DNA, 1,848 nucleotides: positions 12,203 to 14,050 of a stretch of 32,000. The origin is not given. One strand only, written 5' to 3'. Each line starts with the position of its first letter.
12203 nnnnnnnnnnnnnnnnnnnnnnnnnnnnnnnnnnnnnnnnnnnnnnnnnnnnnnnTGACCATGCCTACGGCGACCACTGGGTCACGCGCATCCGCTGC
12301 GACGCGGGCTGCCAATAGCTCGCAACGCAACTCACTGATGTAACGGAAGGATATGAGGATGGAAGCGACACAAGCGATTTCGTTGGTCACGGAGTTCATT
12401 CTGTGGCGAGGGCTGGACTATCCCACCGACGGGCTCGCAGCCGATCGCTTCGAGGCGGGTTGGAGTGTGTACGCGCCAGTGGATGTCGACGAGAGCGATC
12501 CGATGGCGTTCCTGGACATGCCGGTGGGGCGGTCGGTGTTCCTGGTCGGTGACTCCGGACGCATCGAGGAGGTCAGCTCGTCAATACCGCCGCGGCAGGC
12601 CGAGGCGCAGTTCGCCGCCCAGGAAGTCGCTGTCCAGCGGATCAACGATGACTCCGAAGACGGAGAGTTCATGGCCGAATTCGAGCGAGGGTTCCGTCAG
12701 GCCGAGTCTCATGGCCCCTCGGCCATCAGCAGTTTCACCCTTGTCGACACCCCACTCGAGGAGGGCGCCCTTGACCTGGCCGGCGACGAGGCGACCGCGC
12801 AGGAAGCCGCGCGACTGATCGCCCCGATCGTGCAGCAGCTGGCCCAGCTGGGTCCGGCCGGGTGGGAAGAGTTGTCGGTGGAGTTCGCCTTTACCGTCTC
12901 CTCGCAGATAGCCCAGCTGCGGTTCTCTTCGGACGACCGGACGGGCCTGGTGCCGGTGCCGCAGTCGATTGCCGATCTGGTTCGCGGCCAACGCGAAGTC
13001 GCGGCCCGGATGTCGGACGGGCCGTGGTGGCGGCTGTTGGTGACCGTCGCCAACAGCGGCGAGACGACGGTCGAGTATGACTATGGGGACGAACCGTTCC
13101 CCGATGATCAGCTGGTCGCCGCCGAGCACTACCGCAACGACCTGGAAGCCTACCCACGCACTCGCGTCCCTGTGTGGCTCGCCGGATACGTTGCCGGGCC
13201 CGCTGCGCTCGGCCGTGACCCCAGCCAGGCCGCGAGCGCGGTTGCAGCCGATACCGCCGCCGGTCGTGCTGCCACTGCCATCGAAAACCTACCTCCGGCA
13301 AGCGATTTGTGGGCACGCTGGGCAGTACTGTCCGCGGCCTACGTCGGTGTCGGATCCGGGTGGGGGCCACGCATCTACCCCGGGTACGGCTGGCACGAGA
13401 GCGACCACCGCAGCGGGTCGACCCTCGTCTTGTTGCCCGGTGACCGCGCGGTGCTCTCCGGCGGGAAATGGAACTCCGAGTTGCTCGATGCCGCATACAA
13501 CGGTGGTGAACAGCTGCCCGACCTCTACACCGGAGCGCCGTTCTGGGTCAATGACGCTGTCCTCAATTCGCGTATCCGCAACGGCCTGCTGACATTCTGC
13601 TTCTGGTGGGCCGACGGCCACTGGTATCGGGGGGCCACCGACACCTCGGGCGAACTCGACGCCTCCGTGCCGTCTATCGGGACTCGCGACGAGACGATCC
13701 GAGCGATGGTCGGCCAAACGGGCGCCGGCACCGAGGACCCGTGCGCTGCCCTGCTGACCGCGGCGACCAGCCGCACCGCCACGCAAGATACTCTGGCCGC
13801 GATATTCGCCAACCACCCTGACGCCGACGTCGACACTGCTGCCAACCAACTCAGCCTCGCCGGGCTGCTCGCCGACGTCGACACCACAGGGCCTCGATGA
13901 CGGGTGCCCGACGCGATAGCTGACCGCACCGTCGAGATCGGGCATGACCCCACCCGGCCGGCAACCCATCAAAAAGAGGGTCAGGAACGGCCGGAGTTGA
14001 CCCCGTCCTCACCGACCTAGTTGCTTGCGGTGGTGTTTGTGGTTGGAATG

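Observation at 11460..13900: Three co-directional ORFs directly 3' of the toxin: candidate immunity cassette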

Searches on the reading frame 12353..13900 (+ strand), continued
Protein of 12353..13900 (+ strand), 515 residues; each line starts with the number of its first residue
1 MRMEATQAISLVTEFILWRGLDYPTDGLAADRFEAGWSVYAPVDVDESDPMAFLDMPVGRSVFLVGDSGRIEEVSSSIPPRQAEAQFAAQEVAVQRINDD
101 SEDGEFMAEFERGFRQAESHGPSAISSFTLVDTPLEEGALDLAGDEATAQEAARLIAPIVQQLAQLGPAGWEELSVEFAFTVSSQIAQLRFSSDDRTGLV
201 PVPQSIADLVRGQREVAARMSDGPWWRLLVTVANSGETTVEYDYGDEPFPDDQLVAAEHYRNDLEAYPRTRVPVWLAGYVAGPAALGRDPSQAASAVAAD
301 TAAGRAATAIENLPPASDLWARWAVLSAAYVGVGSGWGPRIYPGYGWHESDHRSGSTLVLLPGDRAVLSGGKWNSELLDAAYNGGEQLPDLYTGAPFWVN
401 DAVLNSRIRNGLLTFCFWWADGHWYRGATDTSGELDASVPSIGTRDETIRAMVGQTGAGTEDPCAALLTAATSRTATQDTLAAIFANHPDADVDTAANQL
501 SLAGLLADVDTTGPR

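Call 76: fold_search(model_id=the predicted structure, library=pdb)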
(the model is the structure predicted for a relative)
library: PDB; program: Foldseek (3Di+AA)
matches with E <= 10: 325; with E <= 0.001: 6
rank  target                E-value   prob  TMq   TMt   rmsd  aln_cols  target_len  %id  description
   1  3i0t_B                6.5e-05  1.00  0.15  0.37   6.3       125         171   19  Sulfur-SAD at long wavelength: Structure of BH3703 from Bacillus halodurans (released 2009-07-14)
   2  2ia1_B                7.3e-05  1.00  0.15  0.37   6.3       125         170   19  Crystal structure of protein BH3703 from Bacillus halodurans, Pfam DUF600 (released 2006-10-03)
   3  3i0t_A                1.2e-04  1.00  0.15  0.38   6.2       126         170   19  Sulfur-SAD at long wavelength: Structure of BH3703 from Bacillus halodurans (released 2009-07-14)
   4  2ia1_A                1.6e-04  1.00  0.15  0.38   6.2       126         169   19  Crystal structure of protein BH3703 from Bacillus halodurans, Pfam DUF600 (released 2006-10-03)
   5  8guo_A                2.6e-04  1.00  0.17  0.47   4.0       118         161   14  Crystal structure of the nuclease domain of EsaD in complex with EsaG from Staphylococcus aureus (released 2022-11-09)
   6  8gup_A                3.8e-04  1.00  0.17  0.49   3.6       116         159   16  Crystal structure of EsaG from Staphylococcus aureus (released 2022-11-09)
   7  2i6y                  2.2e-02  0.05  0.07  0.08  22.5       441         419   11  Structure and Mechanism of Mycobacterium tuberculosis Salicylate Synthase, MbtI (released 2007-06-19)
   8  7m4s_A                1.3e-01  0.10  0.10  0.15  20.5       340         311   11  Crystal structure of macrocyclase AMdnB from Anabaena sp. PCC 7120 (released 2021-11-03)
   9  2zdg_A                2.4e-01  0.47  0.12  0.19   7.3       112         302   16  Crystal structure of D-Alanine:D-Alanine Ligase with ADP from Thermus thermophius HB8 (released 2008-05-27)
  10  7drm_B                2.5e-01  0.60  0.13  0.21   5.2       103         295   12  Structure of ATP-grasp ligase PsnB complexed with minimal precursor, Mg, and ADP (released 2021-09-08)
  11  3k44_B                2.8e-01  0.15  0.07  0.22  18.3       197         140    9  Crystal Structure of Drosophila melanogaster Pur-alpha (released 2009-10-27)
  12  2zdg_B                3.0e-01  0.38  0.12  0.19   7.4       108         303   18  Crystal structure of D-Alanine:D-Alanine Ligase with ADP from Thermus thermophius HB8 (released 2008-05-27)
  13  4wd3_A                3.5e-01  0.30  0.11  0.14   8.0       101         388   19  Crystal structure of an L-amino acid ligase RizA (released 2015-09-09)
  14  7emf_N                3.5e-01  0.06  0.09  0.06  19.7       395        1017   10  Human Mediator (deletion of MED1-IDR) in a Tail-extended conformation (released 2021-05-05)
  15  3kxy_B                3.7e-01  0.14  0.11  0.29  12.1       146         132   14  Crystal Structure of the ExsC-ExsE Complex (released 2010-06-30)
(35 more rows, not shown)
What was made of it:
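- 12359..13900 (+): ORF3 (513 aa; an alternative ATG lies at 12353), a conserved four-domain protein with one EsaG/DUF600-like domain. Foldseek top hits are BH3703 (DUF600) and S. aureus EsaG, probability 1.0, E 6.5e-5 to 3.8e-4 (call 76).
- Foldseek matches to EsaG and DUF600 have probability 1.0 (call 76). One domain matches the EsaG/DUF600 immunity fold (call 76).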

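Call 77: search_protein_families(library=pfam, alignment_id=A3, max_evalue=1)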
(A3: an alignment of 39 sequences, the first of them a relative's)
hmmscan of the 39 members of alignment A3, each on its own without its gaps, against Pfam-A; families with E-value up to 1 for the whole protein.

A. member 1, P0001 (513 aa): 1 family
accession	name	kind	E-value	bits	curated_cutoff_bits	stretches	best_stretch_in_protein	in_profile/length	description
PF25765.1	PLK4_bind_CEP192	-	0.41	10.7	22.7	0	227-252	3-28/44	CEP192, PLK4 binding region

B. families by the number of members that match (of 39 scanned): 6 families
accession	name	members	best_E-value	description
PF09466.15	Yqai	12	0.02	Hypothetical protein Yqai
PF25765.1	PLK4_bind_CEP192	10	0.014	CEP192, PLK4 binding region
PF04634.17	YezG-like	4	0.096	Immunity protein YezG-like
PF19121.6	DUF5805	1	0.053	Family of unknown function (DUF5805)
PF21597.2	TetR_C_43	1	0.057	Transcriptional regulator SbtR-like, C-terminal domain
PF11235.13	Med25_SD1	1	0.078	Mediator complex subunit 25 synapsin 1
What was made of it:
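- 12359..13900 (+): No Imm35 hit (call 77).
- On Imm35 / YrhB immunity family: No hit for any of 39 homologues (call 77).
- On EsaG / YezG-like (DUF600, PF04634): The window protein does not match (call 77).
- Sequence support for YezG-like is weak: 4 of 39 members, best E 0.096 (call 77).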

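Call 105: search_protein_families(library=phrogs, proteins=[window:12359-13897:+], max_evalue=0.1)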
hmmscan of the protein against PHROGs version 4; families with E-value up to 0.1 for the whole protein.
window:12359-13897:+ (513 aa): 0 families

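Call 106: search_protein_families(library=padloc, proteins=[window:12359-13897:+], max_evalue=0.1)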
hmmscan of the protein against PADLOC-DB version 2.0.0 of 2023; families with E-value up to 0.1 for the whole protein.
window:12359-13897:+ (513 aa): 0 families

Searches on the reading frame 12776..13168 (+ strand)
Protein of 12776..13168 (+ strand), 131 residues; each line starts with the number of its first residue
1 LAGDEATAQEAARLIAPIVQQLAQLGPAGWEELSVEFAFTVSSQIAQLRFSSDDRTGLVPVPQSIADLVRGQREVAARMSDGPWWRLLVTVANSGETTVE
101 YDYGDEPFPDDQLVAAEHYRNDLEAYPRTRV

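Call 79: search_solved_structures(query=window:12776-13168:+, max_evalue=10, show_alignments=2)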
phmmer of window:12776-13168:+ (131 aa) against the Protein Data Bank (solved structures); distinct sequences matched with E-value up to 10: 2.
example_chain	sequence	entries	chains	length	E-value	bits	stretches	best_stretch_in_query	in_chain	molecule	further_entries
5mxe_A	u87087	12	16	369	0.13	15.7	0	53-96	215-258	Photorhabdus asymbiotica lectin PHL | lectin PHL | Photorhabdus asymbitoca lectin PHL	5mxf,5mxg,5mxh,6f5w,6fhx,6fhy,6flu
9la9_B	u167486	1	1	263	1.3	12.5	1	55-109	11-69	Ras-related protein Rab-27A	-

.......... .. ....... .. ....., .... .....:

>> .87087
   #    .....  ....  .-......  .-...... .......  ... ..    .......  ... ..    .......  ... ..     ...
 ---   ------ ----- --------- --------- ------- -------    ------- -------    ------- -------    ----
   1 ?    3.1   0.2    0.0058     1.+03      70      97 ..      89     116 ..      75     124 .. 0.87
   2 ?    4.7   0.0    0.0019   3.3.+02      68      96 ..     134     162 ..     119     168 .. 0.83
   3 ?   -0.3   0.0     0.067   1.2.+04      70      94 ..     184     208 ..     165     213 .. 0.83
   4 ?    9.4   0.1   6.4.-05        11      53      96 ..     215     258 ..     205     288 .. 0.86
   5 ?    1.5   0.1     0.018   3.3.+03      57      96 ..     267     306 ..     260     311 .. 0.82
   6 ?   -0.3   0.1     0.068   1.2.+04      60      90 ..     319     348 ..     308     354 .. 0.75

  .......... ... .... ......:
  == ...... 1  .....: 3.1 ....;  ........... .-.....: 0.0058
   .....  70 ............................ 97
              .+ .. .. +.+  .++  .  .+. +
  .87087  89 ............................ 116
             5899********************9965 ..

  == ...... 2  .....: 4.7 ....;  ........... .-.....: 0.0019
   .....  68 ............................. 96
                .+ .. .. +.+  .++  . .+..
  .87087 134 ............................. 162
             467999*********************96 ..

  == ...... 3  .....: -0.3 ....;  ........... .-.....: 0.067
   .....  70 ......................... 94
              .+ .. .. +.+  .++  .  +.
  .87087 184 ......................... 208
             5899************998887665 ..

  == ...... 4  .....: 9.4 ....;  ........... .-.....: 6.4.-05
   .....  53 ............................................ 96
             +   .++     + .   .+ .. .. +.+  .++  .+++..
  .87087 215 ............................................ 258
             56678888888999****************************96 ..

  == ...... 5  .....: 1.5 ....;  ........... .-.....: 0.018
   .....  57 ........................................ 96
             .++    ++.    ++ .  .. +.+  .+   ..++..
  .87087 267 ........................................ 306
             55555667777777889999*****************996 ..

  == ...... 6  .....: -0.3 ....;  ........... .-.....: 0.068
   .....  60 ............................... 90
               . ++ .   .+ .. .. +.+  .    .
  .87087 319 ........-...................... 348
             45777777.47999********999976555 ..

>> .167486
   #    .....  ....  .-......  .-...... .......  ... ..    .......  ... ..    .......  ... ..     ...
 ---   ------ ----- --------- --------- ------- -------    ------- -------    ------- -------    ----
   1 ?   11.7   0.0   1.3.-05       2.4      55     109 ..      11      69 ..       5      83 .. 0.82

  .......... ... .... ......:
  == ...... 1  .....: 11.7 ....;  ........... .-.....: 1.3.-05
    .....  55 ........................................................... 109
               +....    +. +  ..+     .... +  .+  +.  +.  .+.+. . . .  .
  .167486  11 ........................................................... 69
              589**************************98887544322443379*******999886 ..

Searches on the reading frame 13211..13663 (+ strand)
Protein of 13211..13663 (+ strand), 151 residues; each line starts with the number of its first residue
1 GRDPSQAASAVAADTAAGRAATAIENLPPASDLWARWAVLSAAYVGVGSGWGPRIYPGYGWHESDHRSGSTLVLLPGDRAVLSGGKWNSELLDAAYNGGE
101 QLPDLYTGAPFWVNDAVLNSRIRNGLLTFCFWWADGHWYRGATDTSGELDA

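Call 80: search_solved_structures(query=window:13211-13663:+, max_evalue=10)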
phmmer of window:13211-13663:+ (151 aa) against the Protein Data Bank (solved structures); distinct sequences matched with E-value up to 10: 4.
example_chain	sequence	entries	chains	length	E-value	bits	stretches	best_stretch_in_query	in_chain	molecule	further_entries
4kv5_J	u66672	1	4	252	0.24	14.2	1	9-84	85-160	Single-chain variable fragment GC1009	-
3o8s_A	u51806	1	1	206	1.1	12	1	31-135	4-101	ADP-ribose pyrophosphatase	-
9i5t_M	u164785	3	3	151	1.4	11.8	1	68-101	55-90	Large ribosomal subunit protein uL13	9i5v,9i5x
6c28_A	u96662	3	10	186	1.5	11.7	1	7-33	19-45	Transcriptional regulator, MarR family | CouR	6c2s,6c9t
